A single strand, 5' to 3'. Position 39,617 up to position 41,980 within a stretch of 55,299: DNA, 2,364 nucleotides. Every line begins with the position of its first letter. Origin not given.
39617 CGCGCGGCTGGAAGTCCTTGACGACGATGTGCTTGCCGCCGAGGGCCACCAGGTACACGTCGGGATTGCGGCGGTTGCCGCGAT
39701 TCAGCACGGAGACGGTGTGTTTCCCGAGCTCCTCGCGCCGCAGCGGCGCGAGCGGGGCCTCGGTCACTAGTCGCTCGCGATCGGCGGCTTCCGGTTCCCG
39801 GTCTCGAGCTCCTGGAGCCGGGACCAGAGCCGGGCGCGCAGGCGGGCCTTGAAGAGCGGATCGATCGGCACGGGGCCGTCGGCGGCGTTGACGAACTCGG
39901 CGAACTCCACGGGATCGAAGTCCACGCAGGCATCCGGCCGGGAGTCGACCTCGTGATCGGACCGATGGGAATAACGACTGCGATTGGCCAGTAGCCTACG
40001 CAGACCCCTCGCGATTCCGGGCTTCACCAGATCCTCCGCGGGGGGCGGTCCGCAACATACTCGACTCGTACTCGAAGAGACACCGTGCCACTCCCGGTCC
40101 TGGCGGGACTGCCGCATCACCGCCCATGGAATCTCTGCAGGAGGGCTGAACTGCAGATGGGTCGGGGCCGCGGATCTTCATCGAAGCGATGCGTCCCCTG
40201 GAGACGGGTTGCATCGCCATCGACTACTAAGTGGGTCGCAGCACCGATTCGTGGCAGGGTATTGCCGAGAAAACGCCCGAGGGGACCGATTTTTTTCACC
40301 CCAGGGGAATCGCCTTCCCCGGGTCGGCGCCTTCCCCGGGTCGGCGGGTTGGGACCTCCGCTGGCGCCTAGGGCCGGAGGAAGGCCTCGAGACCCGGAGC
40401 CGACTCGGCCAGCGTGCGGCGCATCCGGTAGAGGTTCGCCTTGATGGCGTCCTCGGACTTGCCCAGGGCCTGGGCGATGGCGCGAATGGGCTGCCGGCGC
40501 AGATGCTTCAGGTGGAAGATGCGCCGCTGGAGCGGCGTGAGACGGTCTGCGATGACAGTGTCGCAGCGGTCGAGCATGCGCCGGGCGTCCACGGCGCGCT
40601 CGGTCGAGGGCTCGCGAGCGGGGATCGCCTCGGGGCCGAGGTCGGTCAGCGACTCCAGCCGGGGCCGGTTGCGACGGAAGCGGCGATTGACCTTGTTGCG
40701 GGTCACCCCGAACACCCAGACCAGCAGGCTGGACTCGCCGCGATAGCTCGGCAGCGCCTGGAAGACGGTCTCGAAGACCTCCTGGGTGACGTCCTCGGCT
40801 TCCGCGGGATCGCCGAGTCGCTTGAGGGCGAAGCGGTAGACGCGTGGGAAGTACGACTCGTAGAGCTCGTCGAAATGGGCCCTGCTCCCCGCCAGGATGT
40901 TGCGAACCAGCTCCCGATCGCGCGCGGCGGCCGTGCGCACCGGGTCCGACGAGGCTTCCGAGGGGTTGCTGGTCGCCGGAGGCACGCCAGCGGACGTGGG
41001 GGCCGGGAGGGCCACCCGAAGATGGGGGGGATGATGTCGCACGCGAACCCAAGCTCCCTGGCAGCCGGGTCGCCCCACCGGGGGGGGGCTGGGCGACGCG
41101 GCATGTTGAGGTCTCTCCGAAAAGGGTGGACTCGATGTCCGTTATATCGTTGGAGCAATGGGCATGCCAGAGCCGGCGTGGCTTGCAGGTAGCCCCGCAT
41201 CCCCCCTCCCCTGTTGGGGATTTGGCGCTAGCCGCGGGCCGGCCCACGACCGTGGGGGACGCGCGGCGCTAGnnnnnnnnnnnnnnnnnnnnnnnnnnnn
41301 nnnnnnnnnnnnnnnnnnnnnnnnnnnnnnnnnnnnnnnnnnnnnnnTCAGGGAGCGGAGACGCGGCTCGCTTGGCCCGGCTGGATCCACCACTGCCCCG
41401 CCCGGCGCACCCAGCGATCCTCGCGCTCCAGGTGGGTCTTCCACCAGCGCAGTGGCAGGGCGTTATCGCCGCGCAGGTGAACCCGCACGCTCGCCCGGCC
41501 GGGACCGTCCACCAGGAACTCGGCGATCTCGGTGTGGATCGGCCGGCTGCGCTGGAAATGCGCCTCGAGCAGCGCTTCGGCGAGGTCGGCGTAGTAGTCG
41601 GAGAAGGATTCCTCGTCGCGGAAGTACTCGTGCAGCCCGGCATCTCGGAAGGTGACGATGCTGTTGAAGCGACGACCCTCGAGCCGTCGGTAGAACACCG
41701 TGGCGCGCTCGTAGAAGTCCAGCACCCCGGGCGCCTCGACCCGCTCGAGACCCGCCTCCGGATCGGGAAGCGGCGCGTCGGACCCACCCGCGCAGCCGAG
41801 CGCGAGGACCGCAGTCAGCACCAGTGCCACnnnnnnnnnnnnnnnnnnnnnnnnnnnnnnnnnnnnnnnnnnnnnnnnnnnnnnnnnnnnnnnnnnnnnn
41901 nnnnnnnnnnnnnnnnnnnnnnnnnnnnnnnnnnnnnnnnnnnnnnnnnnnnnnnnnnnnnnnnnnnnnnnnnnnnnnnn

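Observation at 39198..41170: sigma54-promoter / ECF sigma / small protein / minimal kinase module with no recognisable anti-sigma factor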

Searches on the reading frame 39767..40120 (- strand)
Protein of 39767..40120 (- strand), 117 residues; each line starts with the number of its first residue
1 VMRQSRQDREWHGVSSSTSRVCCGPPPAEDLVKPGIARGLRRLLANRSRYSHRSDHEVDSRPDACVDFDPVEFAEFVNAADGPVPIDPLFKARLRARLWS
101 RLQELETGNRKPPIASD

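Call 3: search_protein_families(library=pfam, proteins=[window:39767-40120:-], max_evalue=1)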
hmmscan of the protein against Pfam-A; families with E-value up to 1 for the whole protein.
window:39767-40120:- (117 aa): 0 families

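Call 4: search_protein_families(library=ncbifam, proteins=[window:39767-40120:-], max_evalue=1)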
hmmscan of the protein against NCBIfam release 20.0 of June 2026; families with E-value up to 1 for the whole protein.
window:39767-40120:- (117 aa): 0 families

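Call 18: find_homologous_proteins(query=A1, max_evalue=0.01)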
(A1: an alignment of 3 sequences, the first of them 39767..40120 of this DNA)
Query A1 (3 sequences) (117 aa, profile of the alignment): 109 proteins with E <= 0.01 among 801 candidates.
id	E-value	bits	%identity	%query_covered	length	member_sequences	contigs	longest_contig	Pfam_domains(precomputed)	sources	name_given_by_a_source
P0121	1.3e-34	136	44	35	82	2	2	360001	-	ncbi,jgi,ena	jgi:hypothetical protein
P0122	5.3e-34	134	36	31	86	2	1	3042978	-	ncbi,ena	-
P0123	1.1e-30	124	41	35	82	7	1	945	-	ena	-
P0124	1.4e-30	123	41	35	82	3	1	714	-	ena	-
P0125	3.7e-30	122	32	56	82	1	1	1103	-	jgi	-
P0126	6.4e-30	121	98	74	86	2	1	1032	-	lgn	-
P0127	2.8e-28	116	41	35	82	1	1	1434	-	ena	-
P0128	1.4e-27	114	41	35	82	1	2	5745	-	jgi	jgi:hypothetical protein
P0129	9.3e-27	111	39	35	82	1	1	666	-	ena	-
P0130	1.4e-26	111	37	35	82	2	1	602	-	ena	-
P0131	1.3e-25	108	41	35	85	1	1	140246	-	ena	-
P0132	6.7e-25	105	35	56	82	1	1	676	-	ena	-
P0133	7.6e-25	105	39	35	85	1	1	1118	-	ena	-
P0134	8.9e-25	105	41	35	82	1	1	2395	-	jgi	jgi:hypothetical protein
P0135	1.2e-24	104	39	35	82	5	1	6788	-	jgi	-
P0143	9.9e-23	98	41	35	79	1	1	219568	-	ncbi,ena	-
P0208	3.9e-14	71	39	32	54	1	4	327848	-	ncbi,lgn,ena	-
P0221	1.4e-9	56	44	27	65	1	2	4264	-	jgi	jgi:hypothetical protein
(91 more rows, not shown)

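Call 20: search_solved_structures(query=A4, max_evalue=10, show_alignments=3)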
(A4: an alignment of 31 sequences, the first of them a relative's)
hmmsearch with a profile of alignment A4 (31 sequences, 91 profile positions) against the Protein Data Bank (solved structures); distinct sequences matched with E-value up to 10: 3.
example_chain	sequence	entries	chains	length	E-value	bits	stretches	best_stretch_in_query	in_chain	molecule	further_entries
9zn4_A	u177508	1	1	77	0.38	14.2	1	35-55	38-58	Nif11 domain-containing protein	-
27ah_A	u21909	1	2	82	1.1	12.8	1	23-58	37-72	De novo designed miniprotein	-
27ag_A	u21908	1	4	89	1.2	12.6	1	24-58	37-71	De novo designed miniprotein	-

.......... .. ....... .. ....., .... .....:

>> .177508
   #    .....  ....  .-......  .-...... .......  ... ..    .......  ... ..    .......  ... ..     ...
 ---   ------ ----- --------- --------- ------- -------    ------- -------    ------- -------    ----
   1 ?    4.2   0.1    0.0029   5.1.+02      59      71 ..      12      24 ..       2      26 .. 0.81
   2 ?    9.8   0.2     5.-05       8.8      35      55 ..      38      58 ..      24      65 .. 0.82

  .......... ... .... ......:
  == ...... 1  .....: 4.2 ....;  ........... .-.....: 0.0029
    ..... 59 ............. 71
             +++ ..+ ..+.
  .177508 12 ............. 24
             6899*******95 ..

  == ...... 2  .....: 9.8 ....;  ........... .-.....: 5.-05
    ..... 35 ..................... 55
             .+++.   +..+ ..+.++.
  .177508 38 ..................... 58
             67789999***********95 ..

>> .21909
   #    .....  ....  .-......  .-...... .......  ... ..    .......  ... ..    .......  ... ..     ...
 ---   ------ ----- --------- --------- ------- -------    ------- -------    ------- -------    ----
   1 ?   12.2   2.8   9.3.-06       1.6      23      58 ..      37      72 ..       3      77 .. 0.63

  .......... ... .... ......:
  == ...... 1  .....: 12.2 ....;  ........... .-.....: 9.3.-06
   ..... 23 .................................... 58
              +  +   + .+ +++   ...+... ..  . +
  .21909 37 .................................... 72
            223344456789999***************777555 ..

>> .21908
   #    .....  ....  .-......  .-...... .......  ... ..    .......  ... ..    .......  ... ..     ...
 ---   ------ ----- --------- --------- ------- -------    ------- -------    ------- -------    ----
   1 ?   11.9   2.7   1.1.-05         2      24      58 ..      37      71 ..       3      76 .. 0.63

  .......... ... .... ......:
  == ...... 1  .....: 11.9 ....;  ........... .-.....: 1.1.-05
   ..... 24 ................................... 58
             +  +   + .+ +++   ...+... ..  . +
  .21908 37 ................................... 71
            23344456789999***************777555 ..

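Call 21: search_protein_families(library=pfam, alignment_id=A4, max_evalue=10)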
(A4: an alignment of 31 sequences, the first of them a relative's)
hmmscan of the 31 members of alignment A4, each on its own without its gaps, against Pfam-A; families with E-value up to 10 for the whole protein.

A. member 1, P0126 (86 aa): 0 families

B. families by the number of members that match (of 31 scanned): 12 families
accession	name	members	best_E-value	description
PF14674.12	FANCI_S1-cap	3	0.15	FANCI solenoid 1 cap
PF16859.10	TetR_C_11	2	0.14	Tetracyclin repressor-like, C-terminal domain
PF09660.15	DUF2397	1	0.0037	Protein of unknown function (DUF2397)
PF03288.22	Pox_D5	1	0.024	Poxvirus D5 protein-like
PF18407.7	GNAT_like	1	0.046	GCN5-related N-acetyltransferase like domain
PF07729.17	FCD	1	0.1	FCD domain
PF10944.13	DUF2630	1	0.12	Protein of unknown function (DUF2630)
PF24739.1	DUF7690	1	0.13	Domain of unknown function (DUF7690)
PF21728.3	PADR1_N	1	0.17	PADR1, N-terminal helical domain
PF13405.12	EF-hand_6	1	0.3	EF-hand domain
PF24296.1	SrfA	1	0.55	SrfA protein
PF13202.12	EF-hand_5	1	7.9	EF hand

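Call 28: predict_structure(alignment_id=A4)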
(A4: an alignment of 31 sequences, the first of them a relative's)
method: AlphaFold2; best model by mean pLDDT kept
length: 86 residues; sequences in the alignment: 31
mean_pLDDT: 62.2   pTM: 0.31
mean pLDDT of the five models: 62.2, 61.1, 60.3, 57.9, 52.6
residues with pLDDT >= 90: 0; 70-90: 22; 50-70: 49; < 50: 15
segments of 3 or more residues with pLDDT < 50: 31-34, 84-86
pLDDT, mean of each block of 10 residues (from residue 1): 55 58 48 57 63 72 85 68 47
secondary structure, 60 per line:
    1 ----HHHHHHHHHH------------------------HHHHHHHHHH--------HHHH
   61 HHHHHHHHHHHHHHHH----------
elements in order: H5-14 H39-48 H57-76

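Call 59: search_protein_representatives(alignment_id=A4)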
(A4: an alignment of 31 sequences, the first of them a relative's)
Query: 31 sequences, 91 profile positions. Proteins with E-value up to 0.001 (for the whole library): 495; up to 1e-10: 229; up to 1e-30: 0. The best 150 are listed.
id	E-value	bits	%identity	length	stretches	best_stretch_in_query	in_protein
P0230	3.6e-23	97.7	-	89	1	1-88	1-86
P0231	1.3e-21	92.7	-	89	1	1-89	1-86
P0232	6.9e-21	90.4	-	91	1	5-86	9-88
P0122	4.3e-20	87.8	-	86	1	7-89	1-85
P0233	8.9e-19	83.6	-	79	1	23-86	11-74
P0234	1.1e-18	83.4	-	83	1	20-84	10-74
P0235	2.4e-18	82.2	-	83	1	22-85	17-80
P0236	4.8e-18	81.2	-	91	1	23-88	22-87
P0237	4.9e-18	81.2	-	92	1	8-87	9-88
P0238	5.6e-18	81.0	-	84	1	11-84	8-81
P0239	6.0e-18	80.9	-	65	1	31-88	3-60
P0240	9.5e-18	80.3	-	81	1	20-88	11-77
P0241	1.1e-17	80.1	-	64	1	30-84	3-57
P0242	1.3e-17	79.9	-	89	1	7-87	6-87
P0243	1.3e-17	79.8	-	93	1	7-85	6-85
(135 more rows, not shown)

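Call 61: find_encoding_contigs(protein=P0208, flank=7000, max_places=3)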
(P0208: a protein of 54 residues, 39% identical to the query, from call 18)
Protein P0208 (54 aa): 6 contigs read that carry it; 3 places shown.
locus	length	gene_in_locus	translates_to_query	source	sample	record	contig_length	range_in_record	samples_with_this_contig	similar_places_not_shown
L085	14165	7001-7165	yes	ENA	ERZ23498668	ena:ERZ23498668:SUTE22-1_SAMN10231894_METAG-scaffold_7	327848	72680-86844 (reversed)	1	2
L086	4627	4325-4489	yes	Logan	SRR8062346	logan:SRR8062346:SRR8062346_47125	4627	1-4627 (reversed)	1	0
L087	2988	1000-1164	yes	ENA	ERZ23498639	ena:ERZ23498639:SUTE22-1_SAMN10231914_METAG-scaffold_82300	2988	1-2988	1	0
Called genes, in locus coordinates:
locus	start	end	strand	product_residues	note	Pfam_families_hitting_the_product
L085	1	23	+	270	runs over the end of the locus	PF11967:RecO_N, PF02565:RecO_C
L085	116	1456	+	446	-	PF00587:tRNA-synt_2b, PF03129:HGTP_anticodon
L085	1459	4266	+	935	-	PF01326:PPDK_N, PF00391:PEP-utilizers, PF02896:PEP-utilizers_C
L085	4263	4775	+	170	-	-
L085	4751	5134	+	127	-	PF07238:PilZ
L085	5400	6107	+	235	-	PF04542:Sigma70_r2, PF08281:Sigma70_r4_2 (weak)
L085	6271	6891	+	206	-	PF04542:Sigma70_r2, PF08281:Sigma70_r4_2 (weak)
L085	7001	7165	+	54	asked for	-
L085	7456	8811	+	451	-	PF00884:Sulfatase, PF01663:Phosphodiest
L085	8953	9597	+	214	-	PF00929:RNase_T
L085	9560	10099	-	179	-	PF01636:APH (faint)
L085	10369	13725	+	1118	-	PF01564:Spermine_synth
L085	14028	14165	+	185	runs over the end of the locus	PF07963:N_methyl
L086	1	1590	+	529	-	?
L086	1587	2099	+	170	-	-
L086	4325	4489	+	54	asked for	-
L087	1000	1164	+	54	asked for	-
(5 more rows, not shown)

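Call 62: find_encoding_contigs(protein=P0221, flank=5000, max_places=3)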
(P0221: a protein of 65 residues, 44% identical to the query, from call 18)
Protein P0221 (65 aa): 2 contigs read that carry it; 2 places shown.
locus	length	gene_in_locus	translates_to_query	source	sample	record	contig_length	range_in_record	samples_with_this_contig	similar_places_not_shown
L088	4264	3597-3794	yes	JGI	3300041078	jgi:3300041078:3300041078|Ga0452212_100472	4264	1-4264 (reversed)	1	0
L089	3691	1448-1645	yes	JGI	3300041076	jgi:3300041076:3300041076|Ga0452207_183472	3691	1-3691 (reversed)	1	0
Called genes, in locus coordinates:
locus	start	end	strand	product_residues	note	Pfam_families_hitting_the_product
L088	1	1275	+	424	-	?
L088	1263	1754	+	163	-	-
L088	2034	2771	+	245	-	PF04542:Sigma70_r2, PF08281:Sigma70_r4_2 (faint)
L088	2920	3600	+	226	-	PF04545:Sigma70_r4 (faint), PF04542:Sigma70_r2, PF08281:Sigma70_r4_2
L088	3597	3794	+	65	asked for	-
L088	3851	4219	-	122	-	-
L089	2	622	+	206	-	?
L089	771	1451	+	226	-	PF04545:Sigma70_r4 (faint), PF04542:Sigma70_r2, PF08281:Sigma70_r4_2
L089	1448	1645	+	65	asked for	-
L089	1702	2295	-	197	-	PF00929:RNase_T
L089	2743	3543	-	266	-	PF01734:Patatin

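Call 63: find_encoding_contigs(protein=P0143, flank=7000, max_places=2)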
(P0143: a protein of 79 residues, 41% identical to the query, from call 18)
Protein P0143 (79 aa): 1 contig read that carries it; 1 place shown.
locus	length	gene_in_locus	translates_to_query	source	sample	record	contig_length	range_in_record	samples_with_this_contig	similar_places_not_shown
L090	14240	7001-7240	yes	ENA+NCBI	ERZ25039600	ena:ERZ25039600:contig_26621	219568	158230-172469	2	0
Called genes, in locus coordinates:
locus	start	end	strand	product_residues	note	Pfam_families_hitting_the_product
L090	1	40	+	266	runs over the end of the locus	PF11967:RecO_N, PF02565:RecO_C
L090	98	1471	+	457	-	PF00587:tRNA-synt_2b, PF03129:HGTP_anticodon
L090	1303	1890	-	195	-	-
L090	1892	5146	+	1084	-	PF01326:PPDK_N, PF00391:PEP-utilizers, PF02896:PEP-utilizers_C, PF07238:PilZ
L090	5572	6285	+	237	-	PF04542:Sigma70_r2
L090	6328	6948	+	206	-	PF04542:Sigma70_r2, PF08281:Sigma70_r4_2 (weak)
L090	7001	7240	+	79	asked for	-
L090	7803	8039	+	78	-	-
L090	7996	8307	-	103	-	-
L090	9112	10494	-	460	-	-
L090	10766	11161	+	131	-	PF01564:Spermine_synth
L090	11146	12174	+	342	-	-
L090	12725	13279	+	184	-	PF07963:N_methyl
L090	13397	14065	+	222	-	PF07963:N_methyl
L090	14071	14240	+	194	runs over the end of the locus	PF07963:N_methyl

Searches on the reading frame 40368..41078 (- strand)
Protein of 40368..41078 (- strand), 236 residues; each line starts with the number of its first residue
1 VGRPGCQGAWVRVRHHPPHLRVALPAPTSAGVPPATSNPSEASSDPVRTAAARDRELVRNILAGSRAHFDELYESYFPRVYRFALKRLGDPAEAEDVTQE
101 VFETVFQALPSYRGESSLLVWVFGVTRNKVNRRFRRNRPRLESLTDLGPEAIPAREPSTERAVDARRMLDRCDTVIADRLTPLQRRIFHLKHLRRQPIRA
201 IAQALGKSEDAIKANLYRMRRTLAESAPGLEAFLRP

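Call 3: search_protein_families(library=pfam, proteins=[window:40368-41078:-], max_evalue=1)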
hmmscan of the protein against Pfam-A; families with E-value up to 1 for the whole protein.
window:40368-41078:- (236 aa): 6 families
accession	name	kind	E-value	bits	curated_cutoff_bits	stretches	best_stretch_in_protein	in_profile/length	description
PF04542.20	Sigma70_r2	-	3.4e-17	62.4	24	1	72-138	1-69/71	Sigma-70 region 2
PF08281.18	Sigma70_r4_2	-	1.8e-06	27.9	25.7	1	178-223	9-54/54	Sigma-70, region 4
PF04545.22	Sigma70_r4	-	0.014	15.4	24.1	1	178-213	3-38/50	Sigma-70, region 4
PF22564.2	HAAS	-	0.028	15.2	27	1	54-93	14-51/55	HAAS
PF13936.12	HTH_38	-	0.028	14.6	27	1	179-208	4-33/44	Helix-turn-helix domain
PF13404.12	HTH_AsnC-type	-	0.11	12.8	27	0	195-219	17-41/42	AsnC-type helix-turn-helix domain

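Call 4: search_protein_families(library=ncbifam, proteins=[window:40368-41078:-], max_evalue=1)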
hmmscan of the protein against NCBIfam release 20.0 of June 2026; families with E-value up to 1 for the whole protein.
window:40368-41078:- (236 aa): 84 families (the best 25 are shown)
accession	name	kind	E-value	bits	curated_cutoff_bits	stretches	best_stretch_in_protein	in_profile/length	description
TIGR02937.1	sigma70-ECF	superfamily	8.1e-28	97.1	42.9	1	69-225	3-163/165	sigma-70 family RNA polymerase sigma factor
TIGR02952.1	Sig70_famx2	equivalog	5.6e-24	84.9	206.45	1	63-224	7-167/170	ECF subfamily RNA polymerase sigma factor, BldN family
NF009166.1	PRK12513.1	equivalog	8e-22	77.9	206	1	49-225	4-188/193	RNA polymerase sigma factor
NF008888.0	PRK11922.1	equivalog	1.3e-21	77.3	204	1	42-225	5-194/231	RNA polymerase sigma factor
NF009168.0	PRK12515.1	subfamily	1.6e-20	73.4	236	1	49-226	4-178/189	RNA polymerase sigma factor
NF058625.1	sigma_PG0214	equivalog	2.1e-20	73.1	130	1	69-226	6-160/170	GFO_1088 family ECF-type sigma factor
NF004113.0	PRK05602.1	equivalog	3.3e-20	72.6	208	1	39-225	17-199/211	RNA polymerase sigma factor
TIGR02989.1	Sig-70_gvs1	subfamily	6.4e-20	71.7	124.55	1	69-225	3-156/158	RNA polymerase sigma-70 factor, Rhodopirellula/Verrucomicrobium family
TIGR02985.1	Sig70_bacteroi1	subfamily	6.7e-20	71.9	126.4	1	68-224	2-159/162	RNA polymerase sigma-70 factor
TIGR02950.1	SigM_subfam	subfamily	2.5e-17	63.2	147.95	1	69-225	2-156/159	RNA polymerase sigma factor, SigM family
NF009171.0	PRK12518.1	equivalog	4.1e-17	62.6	208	1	49-224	9-181/191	RNA polymerase sigma factor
TIGR02983.1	SigE-fam_strep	subfamily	1.3e-16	60.9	141.55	1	65-228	4-159/162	SigE family RNA polymerase sigma factor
NF009172.0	PRK12519.1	subfamily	6.8e-16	58.4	222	1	43-223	5-182/194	RNA polymerase sigma factor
NF009176.0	PRK12524.1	equivalog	4.1e-14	52.8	264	1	53-227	12-184/196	RNA polymerase sigma factor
NF007220.0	PRK09639.1-5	equivalog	5.1e-14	52.4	260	1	67-223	3-160/181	RNA polymerase sigma factor SigX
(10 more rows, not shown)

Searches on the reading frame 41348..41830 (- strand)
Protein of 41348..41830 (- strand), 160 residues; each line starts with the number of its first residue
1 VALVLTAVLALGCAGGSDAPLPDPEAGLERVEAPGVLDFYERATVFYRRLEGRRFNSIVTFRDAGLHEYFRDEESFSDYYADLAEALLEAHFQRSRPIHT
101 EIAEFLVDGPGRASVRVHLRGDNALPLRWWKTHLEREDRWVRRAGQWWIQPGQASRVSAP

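Call 3: search_protein_families(library=pfam, proteins=[window:41348-41830:-], max_evalue=1)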
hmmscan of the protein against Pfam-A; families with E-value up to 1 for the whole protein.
window:41348-41830:- (160 aa): 2 families
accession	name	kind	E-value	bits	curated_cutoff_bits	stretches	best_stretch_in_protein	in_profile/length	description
PF14300.12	DMP19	-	0.0051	17.8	25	1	18-84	34-98/112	DMP19-like protein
PF13577.12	SnoaL_4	-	0.22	12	24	1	108-150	79-123/126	SnoaL-like domain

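Call 4: search_protein_families(library=ncbifam, proteins=[window:41348-41830:-], max_evalue=1)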
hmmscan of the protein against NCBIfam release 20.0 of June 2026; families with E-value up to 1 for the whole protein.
window:41348-41830:- (160 aa): 0 families
